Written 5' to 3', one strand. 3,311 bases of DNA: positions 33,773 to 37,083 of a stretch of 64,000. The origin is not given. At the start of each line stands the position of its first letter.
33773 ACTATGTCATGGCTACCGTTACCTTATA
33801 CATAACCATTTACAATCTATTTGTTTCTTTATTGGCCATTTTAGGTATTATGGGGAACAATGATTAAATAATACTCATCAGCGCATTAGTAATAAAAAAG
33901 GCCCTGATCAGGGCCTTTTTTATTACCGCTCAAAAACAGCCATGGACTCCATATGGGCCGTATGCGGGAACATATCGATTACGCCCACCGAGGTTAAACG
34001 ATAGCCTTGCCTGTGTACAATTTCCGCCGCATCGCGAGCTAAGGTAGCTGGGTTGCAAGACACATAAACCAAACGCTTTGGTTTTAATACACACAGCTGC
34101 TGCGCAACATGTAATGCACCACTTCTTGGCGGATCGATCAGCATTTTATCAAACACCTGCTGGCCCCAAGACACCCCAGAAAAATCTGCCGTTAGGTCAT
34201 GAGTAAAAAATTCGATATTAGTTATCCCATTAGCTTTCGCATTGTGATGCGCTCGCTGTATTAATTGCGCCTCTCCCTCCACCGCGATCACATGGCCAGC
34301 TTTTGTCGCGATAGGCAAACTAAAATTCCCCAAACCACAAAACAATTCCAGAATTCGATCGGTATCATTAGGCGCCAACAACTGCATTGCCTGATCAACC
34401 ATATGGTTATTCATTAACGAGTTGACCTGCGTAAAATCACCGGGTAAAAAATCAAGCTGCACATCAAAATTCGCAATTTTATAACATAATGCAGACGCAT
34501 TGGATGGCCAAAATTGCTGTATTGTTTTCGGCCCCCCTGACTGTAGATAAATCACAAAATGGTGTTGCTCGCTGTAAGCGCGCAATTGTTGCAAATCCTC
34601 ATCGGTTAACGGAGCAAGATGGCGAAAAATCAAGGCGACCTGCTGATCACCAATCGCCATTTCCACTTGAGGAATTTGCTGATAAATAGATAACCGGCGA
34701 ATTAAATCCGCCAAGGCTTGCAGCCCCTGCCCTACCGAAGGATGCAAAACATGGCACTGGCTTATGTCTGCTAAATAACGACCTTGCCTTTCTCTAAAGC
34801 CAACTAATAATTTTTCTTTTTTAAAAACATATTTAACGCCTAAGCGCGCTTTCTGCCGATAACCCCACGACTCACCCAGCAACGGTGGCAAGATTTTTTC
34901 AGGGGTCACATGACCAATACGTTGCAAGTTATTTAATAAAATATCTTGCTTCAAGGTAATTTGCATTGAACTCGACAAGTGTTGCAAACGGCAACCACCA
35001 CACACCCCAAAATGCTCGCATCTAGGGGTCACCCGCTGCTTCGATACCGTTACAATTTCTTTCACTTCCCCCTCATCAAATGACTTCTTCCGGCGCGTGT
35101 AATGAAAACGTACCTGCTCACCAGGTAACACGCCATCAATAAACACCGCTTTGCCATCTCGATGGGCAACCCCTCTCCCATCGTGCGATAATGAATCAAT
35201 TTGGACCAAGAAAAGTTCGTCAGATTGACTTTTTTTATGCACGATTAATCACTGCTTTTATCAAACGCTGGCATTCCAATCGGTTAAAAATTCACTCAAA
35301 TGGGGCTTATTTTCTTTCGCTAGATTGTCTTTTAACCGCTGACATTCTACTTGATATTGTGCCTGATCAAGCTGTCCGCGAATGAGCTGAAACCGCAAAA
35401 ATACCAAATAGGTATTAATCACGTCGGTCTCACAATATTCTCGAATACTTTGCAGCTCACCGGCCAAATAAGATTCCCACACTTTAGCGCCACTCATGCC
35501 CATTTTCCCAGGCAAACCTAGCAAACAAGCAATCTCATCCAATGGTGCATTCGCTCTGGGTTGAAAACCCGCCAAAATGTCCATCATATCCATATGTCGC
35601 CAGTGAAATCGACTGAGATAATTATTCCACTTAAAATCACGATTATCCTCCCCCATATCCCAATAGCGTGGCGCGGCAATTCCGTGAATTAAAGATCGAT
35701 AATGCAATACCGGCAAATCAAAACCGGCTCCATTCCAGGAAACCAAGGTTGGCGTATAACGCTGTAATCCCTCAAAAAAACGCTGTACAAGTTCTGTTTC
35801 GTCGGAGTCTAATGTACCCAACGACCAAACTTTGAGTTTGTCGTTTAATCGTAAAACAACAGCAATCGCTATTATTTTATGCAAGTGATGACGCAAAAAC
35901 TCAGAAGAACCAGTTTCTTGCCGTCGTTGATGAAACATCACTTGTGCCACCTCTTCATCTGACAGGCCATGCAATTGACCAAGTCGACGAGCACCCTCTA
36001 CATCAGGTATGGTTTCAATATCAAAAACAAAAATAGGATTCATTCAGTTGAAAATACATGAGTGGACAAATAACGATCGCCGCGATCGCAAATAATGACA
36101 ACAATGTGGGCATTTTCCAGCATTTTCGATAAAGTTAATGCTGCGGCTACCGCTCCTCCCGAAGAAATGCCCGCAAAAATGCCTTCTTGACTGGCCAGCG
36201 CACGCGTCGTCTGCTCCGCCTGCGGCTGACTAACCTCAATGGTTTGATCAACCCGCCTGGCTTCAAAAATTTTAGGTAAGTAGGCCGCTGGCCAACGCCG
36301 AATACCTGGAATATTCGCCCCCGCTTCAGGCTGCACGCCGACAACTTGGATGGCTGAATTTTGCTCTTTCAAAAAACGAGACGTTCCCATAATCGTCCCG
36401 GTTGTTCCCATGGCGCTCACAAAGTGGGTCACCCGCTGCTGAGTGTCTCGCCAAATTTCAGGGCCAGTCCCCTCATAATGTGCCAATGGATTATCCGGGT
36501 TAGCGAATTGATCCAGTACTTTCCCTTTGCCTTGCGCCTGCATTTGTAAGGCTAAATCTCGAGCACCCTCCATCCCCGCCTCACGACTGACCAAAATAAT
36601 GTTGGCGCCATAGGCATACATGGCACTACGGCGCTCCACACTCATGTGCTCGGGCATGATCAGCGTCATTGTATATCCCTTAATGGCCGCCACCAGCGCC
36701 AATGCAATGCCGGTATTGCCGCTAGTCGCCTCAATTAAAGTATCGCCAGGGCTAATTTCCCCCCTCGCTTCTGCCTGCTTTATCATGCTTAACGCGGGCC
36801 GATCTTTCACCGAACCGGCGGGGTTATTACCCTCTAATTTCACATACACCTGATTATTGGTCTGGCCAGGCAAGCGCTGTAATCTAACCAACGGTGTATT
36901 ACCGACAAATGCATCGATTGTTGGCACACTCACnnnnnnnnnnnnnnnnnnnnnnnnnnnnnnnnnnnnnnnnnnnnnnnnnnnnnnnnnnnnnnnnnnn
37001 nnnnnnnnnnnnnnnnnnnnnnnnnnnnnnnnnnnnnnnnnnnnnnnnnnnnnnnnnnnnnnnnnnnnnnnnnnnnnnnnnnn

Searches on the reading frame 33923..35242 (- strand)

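Call 20: search_protein_families(library=pfam, proteins=[window:33923-35242:-], max_evalue=0.00001)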
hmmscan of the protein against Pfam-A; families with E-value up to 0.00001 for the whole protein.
window:33923-35242:- (439 aa): 6 families
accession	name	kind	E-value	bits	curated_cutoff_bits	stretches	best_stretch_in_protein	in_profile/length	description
PF05958.17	tRNA_U5-meth_tr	-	9.5e-28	97.7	23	1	254-436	163-353/357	tRNA (Uracil-5-)-methyltransferase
PF13847.12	Methyltransf_31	-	5.3e-10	39.6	27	1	293-375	3-82/145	Methyltransferase domain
PF13649.12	Methyltransf_25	-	1.3e-06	29.4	27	1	297-352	1-57/97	Methyltransferase domain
PF01189.24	Methyltr_RsmB-F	-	1.7e-06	28.3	27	1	287-380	2-96/199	16S rRNA methyltransferase RsmB/F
PF05175.20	MTS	-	2.4e-06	27.8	23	1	282-378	16-113/170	Methyltransferase small domain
PF02475.24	TRM5-TYW2_MTfase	-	8.2e-06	26.3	28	0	292-388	35-129/164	TRM5/TYW2 methyltransferase domain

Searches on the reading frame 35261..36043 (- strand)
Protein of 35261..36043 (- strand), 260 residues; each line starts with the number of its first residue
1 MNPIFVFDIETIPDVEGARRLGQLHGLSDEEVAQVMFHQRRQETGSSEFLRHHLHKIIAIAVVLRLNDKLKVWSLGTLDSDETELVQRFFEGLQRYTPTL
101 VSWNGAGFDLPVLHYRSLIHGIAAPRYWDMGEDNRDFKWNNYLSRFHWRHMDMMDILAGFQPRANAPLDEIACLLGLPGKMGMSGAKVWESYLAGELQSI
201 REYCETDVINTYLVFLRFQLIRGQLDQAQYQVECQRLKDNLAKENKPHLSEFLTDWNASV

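Call 20: search_protein_families(library=pfam, proteins=[window:35261-36043:-], max_evalue=0.00001)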
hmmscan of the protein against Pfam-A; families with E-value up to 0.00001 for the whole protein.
window:35261-36043:- (260 aa): 2 families
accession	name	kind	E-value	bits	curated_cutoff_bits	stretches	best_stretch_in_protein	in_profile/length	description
PF10108.15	DNA_pol_B_exo2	-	6.7e-94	314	24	1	47-256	1-213/213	Predicted 3'-5' exonuclease related to the exonuclease domain of PolB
PF13482.12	RNase_H_2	-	3.1e-08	34.2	22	1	55-214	15-160/165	RNase_H superfamily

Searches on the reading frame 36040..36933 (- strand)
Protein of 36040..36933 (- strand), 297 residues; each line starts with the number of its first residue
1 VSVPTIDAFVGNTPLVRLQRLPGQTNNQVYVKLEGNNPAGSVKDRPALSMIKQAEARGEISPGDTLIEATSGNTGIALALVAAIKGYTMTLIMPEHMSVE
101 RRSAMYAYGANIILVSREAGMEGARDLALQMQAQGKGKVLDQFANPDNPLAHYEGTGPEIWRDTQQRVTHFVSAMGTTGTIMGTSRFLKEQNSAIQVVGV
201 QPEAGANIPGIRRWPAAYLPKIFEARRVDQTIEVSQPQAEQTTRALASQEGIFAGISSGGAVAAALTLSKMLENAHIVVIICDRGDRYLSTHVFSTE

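Call 21: search_protein_families(library=pfam, proteins=[window:36040-36933:-], max_evalue=0.00001)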
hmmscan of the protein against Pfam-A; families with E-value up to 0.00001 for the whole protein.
window:36040-36933:- (297 aa): 1 family
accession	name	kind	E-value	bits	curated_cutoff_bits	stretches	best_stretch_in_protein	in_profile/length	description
PF00291.31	PALP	-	2.2e-72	244.3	35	1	8-283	3-295/295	Pyridoxal-phosphate dependent enzyme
